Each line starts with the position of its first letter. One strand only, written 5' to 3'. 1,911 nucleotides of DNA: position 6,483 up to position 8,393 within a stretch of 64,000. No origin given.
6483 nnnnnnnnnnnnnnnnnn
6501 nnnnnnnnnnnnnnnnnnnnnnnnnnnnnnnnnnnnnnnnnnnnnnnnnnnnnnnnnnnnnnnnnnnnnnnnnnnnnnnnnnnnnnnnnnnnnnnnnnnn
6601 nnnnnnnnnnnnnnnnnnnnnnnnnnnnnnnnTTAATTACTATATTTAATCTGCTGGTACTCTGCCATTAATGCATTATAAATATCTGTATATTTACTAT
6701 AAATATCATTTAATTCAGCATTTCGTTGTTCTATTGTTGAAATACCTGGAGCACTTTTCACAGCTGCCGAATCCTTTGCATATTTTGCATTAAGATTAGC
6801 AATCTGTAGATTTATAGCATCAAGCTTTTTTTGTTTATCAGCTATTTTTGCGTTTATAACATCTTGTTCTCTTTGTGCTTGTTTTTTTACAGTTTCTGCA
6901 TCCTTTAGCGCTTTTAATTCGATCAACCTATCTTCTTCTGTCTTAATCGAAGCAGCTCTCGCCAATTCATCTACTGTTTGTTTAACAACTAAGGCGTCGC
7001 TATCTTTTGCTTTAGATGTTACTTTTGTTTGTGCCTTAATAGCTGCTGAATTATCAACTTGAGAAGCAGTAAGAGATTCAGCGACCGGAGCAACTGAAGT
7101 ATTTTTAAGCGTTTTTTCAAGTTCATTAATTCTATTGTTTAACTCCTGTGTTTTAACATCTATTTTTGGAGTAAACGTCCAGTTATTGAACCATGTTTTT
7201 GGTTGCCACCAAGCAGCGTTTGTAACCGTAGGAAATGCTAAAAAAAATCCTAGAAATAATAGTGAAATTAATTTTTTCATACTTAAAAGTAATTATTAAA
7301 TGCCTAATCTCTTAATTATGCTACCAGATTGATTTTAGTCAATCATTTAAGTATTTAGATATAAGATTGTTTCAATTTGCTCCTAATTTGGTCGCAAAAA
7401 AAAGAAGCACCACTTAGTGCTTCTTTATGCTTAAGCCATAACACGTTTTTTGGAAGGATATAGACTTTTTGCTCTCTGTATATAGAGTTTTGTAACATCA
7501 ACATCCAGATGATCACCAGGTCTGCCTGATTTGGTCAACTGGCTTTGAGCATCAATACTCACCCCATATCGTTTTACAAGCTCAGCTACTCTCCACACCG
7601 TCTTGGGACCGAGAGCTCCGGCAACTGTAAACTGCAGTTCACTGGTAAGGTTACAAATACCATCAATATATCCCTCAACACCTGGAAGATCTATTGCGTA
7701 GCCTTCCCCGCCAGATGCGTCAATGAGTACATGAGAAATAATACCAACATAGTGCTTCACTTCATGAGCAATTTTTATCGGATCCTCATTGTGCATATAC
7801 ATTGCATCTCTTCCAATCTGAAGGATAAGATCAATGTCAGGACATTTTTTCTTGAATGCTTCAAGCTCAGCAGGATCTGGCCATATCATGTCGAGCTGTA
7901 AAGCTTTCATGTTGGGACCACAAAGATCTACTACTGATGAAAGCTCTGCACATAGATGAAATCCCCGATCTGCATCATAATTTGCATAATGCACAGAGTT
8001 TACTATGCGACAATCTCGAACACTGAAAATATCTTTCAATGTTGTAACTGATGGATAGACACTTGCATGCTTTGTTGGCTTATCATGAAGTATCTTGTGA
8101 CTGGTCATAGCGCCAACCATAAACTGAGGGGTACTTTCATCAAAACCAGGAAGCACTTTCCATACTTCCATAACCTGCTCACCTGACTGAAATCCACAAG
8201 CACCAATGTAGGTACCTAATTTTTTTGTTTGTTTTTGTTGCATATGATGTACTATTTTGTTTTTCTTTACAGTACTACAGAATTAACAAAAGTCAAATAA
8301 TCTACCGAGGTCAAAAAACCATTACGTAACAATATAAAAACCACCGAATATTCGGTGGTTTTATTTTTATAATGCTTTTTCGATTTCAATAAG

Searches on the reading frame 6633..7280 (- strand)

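Call 3: search_protein_families(library=pfam, proteins=[window:6633-7280:-], max_evalue=0.1)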
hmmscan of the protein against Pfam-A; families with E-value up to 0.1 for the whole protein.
window:6633-7280:- (215 aa): 2 families
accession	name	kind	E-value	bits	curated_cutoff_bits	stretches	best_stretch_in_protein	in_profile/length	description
PF16326.10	ABC_tran_CTD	-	0.006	17.2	32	0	134-167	5-40/69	ABC transporter C-terminal domain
PF06825.17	HSBP1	-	0.017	15.4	28.6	0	43-60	28-45/51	Heat shock factor binding protein 1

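Call 4: search_protein_families(library=padloc, proteins=[window:6633-7280:-], max_evalue=0.1)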
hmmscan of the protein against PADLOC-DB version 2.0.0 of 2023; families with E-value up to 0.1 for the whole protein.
window:6633-7280:- (215 aa): 2 families
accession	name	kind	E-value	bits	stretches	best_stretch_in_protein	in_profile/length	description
PDLC03865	LmuB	-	0.0034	13.6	1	42-204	601-763/1007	-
PDLC03859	LmuB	-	0.02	12.1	1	43-162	375-492/611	-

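Call 13: search_protein_families(library=ncbifam, proteins=[window:6633-7280:-], max_evalue=0.1)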
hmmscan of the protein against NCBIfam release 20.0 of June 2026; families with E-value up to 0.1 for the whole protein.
window:6633-7280:- (215 aa): 0 families

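Call 14: search_protein_families(library=phrogs, proteins=[window:6633-7280:-], max_evalue=0.1)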
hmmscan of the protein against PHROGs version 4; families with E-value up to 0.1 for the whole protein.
window:6633-7280:- (215 aa): 4 families
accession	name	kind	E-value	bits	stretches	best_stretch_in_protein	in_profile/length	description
phrog_3348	-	unknown function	0.003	17.9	1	62-168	226-331/386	-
phrog_29690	-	unknown function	0.007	17.4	1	125-169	115-159/172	-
phrog_10452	-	unknown function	0.0073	17.3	1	44-167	7-134/188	-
phrog_13708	-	unknown function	0.047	14.5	0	45-58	32-45/45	-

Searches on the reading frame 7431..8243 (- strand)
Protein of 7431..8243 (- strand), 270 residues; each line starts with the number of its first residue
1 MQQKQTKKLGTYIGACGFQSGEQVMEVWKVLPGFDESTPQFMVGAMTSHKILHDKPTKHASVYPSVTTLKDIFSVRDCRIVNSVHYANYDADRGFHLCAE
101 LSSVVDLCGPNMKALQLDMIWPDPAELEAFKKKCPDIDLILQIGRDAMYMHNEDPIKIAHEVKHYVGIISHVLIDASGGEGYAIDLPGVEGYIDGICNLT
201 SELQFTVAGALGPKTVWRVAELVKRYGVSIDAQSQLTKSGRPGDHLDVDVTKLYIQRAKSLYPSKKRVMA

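Call 3: search_protein_families(library=pfam, proteins=[window:7431-8243:-], max_evalue=0.1)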
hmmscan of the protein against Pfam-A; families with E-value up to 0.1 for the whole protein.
window:7431-8243:- (270 aa): 1 family
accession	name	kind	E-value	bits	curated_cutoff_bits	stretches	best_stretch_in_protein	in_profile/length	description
PF00697.28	PRAI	-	0.033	14.3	22.7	1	159-228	108-170/193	N-(5'phosphoribosyl)anthranilate (PRA) isomerase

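Call 13: search_protein_families(library=ncbifam, proteins=[window:7431-8243:-], max_evalue=0.1)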
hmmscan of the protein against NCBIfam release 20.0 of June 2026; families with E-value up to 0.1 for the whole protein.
window:7431-8243:- (270 aa): 0 families
